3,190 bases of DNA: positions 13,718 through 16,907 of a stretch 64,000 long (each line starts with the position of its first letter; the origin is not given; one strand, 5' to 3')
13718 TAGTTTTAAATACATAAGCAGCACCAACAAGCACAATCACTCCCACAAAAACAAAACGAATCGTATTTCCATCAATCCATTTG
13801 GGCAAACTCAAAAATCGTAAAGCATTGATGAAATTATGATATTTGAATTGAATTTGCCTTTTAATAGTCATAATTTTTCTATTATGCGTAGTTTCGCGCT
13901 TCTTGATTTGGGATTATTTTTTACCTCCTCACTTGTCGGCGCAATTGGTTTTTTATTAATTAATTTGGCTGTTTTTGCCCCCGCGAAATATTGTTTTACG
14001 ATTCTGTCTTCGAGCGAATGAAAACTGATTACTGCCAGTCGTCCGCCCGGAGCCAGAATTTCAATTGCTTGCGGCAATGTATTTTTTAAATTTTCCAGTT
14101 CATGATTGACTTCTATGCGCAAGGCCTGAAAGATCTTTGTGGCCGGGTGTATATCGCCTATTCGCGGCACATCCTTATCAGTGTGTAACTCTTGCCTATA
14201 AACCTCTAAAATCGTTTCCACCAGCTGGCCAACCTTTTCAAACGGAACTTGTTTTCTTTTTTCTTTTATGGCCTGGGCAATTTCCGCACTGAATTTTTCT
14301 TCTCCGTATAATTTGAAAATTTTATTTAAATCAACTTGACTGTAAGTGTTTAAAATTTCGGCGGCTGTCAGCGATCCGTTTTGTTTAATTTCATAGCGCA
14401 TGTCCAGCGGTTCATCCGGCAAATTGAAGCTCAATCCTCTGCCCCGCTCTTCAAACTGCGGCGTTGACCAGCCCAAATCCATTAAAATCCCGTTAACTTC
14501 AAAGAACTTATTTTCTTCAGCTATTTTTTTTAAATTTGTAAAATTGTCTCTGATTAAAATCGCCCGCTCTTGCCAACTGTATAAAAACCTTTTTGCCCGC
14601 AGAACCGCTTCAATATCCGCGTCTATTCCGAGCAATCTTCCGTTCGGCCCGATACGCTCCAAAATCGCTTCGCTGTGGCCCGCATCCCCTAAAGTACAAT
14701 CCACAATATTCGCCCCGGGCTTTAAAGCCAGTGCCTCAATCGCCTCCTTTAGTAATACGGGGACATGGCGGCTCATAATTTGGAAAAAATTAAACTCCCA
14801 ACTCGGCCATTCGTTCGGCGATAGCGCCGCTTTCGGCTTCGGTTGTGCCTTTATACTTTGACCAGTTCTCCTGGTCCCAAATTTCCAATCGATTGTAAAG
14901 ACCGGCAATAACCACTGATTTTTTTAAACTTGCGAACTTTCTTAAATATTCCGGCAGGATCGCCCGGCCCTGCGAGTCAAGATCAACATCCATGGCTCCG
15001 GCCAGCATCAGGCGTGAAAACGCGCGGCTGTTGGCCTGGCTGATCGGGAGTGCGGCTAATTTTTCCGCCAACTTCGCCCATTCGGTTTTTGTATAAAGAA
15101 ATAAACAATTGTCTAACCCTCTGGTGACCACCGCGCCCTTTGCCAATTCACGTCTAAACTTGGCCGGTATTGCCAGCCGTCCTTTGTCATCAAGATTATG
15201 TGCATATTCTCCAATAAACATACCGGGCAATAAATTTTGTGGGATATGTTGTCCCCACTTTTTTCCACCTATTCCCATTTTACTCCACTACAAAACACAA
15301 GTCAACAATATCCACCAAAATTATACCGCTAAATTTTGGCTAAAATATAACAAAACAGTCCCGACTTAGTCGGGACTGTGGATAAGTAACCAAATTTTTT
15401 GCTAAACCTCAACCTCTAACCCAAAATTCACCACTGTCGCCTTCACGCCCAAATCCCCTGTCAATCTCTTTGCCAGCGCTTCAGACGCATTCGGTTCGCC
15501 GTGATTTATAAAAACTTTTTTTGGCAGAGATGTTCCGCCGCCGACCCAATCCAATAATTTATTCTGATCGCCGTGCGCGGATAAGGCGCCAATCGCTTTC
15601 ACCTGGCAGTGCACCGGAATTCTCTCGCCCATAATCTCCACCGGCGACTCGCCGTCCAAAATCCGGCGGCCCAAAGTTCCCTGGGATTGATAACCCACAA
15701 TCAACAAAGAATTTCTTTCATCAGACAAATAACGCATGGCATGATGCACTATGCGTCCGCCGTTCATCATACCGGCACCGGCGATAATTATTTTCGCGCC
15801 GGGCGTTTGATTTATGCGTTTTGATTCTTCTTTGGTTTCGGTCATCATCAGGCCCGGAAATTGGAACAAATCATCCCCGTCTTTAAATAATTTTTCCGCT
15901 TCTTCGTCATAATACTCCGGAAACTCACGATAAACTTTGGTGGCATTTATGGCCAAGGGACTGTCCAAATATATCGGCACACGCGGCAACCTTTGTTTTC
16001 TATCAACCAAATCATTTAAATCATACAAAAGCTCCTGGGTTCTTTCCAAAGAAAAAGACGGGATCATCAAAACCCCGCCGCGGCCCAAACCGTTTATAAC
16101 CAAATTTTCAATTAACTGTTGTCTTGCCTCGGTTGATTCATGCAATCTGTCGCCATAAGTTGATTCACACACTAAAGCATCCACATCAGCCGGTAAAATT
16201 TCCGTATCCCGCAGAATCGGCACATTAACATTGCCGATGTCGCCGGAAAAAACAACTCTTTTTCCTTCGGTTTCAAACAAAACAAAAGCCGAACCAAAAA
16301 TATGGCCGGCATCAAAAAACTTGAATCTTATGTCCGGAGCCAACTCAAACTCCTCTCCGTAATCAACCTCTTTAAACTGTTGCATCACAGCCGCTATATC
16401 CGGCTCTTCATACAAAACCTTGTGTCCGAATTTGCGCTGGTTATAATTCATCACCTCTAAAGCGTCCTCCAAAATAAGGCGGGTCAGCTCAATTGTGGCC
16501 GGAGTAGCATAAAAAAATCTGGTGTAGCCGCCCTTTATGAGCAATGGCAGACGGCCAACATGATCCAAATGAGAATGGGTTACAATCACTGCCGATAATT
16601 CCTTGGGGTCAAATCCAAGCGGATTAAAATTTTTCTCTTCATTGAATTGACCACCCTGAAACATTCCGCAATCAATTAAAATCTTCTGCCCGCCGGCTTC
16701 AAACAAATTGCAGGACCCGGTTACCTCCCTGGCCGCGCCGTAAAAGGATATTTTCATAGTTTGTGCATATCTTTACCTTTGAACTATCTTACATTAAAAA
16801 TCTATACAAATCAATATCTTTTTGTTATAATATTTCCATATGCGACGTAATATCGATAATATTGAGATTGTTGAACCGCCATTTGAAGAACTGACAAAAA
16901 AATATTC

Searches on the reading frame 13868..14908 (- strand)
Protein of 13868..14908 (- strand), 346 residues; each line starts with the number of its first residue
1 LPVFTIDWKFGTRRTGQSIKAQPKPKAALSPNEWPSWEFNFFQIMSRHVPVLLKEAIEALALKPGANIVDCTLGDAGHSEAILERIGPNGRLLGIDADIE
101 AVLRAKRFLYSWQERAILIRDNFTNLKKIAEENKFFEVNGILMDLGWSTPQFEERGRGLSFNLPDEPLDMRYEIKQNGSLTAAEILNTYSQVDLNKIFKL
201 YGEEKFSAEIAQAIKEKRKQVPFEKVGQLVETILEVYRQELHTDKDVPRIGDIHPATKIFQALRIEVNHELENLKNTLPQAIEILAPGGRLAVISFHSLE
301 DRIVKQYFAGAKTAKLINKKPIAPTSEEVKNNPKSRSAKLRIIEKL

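Call 6: search_protein_families(library=pfam, proteins=[window:13868-14908:-], max_evalue=0.01)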
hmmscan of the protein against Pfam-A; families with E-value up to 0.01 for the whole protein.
window:13868-14908:- (346 aa): 3 families
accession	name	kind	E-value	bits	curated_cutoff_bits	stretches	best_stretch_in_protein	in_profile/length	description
PF01795.25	Methyltransf_5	-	3.1e-99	332.8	27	1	46-345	2-308/309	MraW methylase family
PF13847.12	Methyltransf_31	-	0.0035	17.5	27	0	63-107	2-46/145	Methyltransferase domain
PF01728.25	FtsJ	-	0.0095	16.3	24.1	0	53-153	9-107/181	FtsJ-like methyltransferase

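Call 14: find_related_loci(query=window:13868-14776:-, collection=genome_contigs, flank=10000)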
Query window:13868-14776:- (302 aa) in genome_contigs; peptide patterns used: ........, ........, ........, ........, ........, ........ (x = any residue, [..] = any of these).
231 stretches matched a pattern; 58 encode a relative of the query (tblastn E <= 1e-3); 58 distinct loci.
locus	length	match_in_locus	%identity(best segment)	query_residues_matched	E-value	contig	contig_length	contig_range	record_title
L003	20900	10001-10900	66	1-301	2e-132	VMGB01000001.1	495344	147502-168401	MAG: Parcubacteria group bacterium Gr01-1014_13 G01um101413_scaffold_2, whole genome shotgun sequence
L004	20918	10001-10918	64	3-302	2e-127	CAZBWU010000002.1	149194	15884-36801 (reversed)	MAG TPA_asm: uncultured Gammaproteobacteria bacterium isolate SRP219642_co6_52 genome assembly, contig: NODE_34_length_1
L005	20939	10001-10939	63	3-302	9e-127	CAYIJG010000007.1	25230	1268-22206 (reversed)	MAG TPA_asm: uncultured Gammaproteobacteria bacterium isolate ERP119705_co24_1001 genome assembly, contig: NODE_2021_len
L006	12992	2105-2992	65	3-301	2e-125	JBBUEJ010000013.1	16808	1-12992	MAG: Patescibacteria group bacterium isolate H51-bin093_1 H51_bin093_1_000000000013, whole genome shotgun sequence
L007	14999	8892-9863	61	3-302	6e-124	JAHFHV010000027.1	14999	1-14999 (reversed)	MAG: Candidatus Magasanikiibacteriota bacterium isolate nzgw347 NODE_1739_length_15000_cov_5.657638, whole genome shotgu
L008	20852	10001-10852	49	4-301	2e-84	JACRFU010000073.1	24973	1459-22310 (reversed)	MAG: Candidatus Magasanikbacteria bacterium isolate NC_groundwater_1733_Pr3_B-0.1um_45_36 SR-2_scaffold_141_4160326, who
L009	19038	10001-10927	48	3-302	5e-81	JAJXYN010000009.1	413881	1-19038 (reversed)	MAG: bacterium isolate BP6.bin87 NODE_10_length_413881_cov_2.764080, whole genome shotgun sequence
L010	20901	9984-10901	47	3-302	4e-80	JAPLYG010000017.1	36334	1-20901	MAG: Candidatus Parcubacteria bacterium isolate LacPavin_0920_SED5_MAG_38_14 LacPavin_0920_SED5_scaffold_2825813, whole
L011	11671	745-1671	48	3-302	5e-80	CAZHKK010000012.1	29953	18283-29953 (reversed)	MAG TPA_asm: uncultured Gammaproteobacteria bacterium isolate SRP294416_co3_766 genome assembly, contig: NODE_1932_lengt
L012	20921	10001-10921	47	3-302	5e-75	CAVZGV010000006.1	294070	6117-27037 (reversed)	MAG: Candidatus Falkowbacteria bacterium isolate MFD04716.bin.1.162 genome assembly, contig: contig_82464, whole genome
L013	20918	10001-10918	45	1-302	1e-71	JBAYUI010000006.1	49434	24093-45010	MAG: Parcubacteria group bacterium isolate SO_2016_LW3_31 scaffold01041_LW162_2016, whole genome shotgun sequence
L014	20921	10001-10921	46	4-302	6e-71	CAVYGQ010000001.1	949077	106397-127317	MAG: Candidatus Doudnabacteria bacterium isolate MFD03726.bin.1.74 genome assembly, contig: contig_17402, whole genome s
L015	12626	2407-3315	41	3-302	2e-70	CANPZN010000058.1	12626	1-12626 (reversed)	MAG: Candidatus Gastranaerophilales bacterium isolate Lapin-002__bin37 genome assembly, contig: Lapin-002__NODE_6479_len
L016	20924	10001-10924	44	4-302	6e-70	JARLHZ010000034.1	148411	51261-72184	MAG: Candidatus Doudnabacteria bacterium isolate MAG_CO250 MetaCoAG_Bin_250_Oxic_k141_1739009, whole genome shotgun sequ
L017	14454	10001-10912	44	1-300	2e-69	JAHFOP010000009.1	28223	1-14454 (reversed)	MAG: Candidatus Moraniibacteriota bacterium isolate nzgw506 NODE_610_length_28224_cov_3.138704, whole genome shotgun seq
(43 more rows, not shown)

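Call 75: search_protein_families(library=pfam, proteins=[L009:11606-13861:+, L009:13916-15151:+, L013:11433-13322:+, L013:13267-14643:+, L014:11649-13382:+, L010:12222-13337:+, L010:11329-12255:-, L012:12289-13404:+, L005:17650-20937:+, L005:15555-16619:+], max_evalue=0.00001)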
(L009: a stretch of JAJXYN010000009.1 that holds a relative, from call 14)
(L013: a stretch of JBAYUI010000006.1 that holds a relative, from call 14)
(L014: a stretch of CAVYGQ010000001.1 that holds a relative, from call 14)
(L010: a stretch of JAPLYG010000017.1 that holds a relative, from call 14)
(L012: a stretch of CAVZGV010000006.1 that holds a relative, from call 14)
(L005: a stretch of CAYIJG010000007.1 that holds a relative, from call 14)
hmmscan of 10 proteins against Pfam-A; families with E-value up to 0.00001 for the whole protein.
L009:11606-13861:+ (751 aa): 1 family
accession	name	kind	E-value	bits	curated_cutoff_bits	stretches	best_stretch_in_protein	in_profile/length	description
PF00905.27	Transpeptidase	-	7.2e-64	216.3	22.1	1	423-736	1-298/299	Penicillin binding protein transpeptidase domain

L009:13916-15151:+ (411 aa): 2 families
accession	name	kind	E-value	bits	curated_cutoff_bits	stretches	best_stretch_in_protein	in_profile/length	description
PF02388.22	FemAB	-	1.7e-31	109.9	24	2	30-240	16-225/406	FemAB family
PF13480.13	Acetyltransf_6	-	9.5e-09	36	22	1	207-310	27-136/143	Acetyltransferase (GNAT) domain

L013:11433-13322:+ (629 aa): 2 families
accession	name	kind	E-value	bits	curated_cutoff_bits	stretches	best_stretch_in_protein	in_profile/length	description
PF00905.27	Transpeptidase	-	2.7e-76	257.1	22.1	1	268-577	1-299/299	Penicillin binding protein transpeptidase domain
PF03717.20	PBP_dimer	-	5.9e-10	40.3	24.4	1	73-219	2-171/180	Penicillin-binding Protein dimerisation domain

L013:13267-14643:+ (458 aa): 2 families
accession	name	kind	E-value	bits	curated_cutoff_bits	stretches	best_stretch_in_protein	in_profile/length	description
PF08245.18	Mur_ligase_M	-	1.4e-27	97.4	24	1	119-272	57-199/200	Mur ligase middle domain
PF02875.26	Mur_ligase_C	-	3.4e-18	67.1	28.4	1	295-420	1-126/127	Mur ligase, glutamate ligase domain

L014:11649-13382:+ (577 aa): 2 families
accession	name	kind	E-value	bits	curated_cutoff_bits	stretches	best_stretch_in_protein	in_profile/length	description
PF00905.27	Transpeptidase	-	5.9e-75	252.7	22.1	1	257-547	3-287/299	Penicillin binding protein transpeptidase domain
PF03717.20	PBP_dimer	-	8.5e-18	65.8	24.4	1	59-210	4-175/180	Penicillin-binding Protein dimerisation domain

L010:12222-13337:+ (371 aa): 1 family
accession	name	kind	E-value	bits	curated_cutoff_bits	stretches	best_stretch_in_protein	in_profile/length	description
PF01702.25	TGT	-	2.9e-136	454.7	26.3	1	12-371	2-344/357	Queuine tRNA-ribosyltransferase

L010:11329-12255:- (308 aa): 1 family
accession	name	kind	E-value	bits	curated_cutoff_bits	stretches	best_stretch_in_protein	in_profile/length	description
PF01066.26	CDP-OH_P_transf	-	1.6e-21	77.7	22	1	75-246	1-138/152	CDP-alcohol phosphatidyltransferase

L012:12289-13404:+ (371 aa): 1 family
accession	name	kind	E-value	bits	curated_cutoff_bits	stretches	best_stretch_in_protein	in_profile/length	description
PF01702.25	TGT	-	1.5e-137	458.9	26.3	1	12-370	2-343/357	Queuine tRNA-ribosyltransferase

L005:17650-20937:+ (1096 aa): 0 families

L005:15555-16619:+ (354 aa): 0 families

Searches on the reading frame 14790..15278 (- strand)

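Call 6: search_protein_families(library=pfam, proteins=[window:14790-15278:-], max_evalue=0.01)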
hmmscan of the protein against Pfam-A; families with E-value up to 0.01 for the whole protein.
window:14790-15278:- (162 aa): 1 family
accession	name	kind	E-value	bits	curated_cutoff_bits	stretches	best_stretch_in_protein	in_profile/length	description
PF02381.23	MraZ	-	3.9e-42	142.5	23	2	20-89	1-71/72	MraZ protein, putative antitoxin-like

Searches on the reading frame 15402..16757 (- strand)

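Call 6: search_protein_families(library=pfam, proteins=[window:15402-16757:-], max_evalue=0.01)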
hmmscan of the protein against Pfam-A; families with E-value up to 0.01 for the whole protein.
window:15402-16757:- (451 aa): 6 families
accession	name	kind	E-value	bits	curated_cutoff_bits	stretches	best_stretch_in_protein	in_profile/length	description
PF10996.14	Beta-Casp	-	2.6e-41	141.4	27.7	1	240-366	1-120/120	Beta-Casp domain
PF00753.33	Lactamase_B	-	4.3e-17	63.1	22.7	1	12-185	4-161/196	Metallo-beta-lactamase superfamily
PF07521.17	RMMBL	-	2.1e-13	50.5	21.6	1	379-441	1-61/63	Zn-dependent metallo-hydrolase RNA specificity domain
PF12706.13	Lactamase_B_2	-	1.1e-11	45.2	27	1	25-200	2-165/200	Beta-lactamase superfamily domain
PF16661.11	Lactamase_B_6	-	6.1e-10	39.2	27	1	20-176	3-164/193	Metallo-beta-lactamase superfamily domain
PF13483.12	Lactamase_B_3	-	0.0092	16.4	24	0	14-69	7-52/160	Beta-lactamase superfamily domain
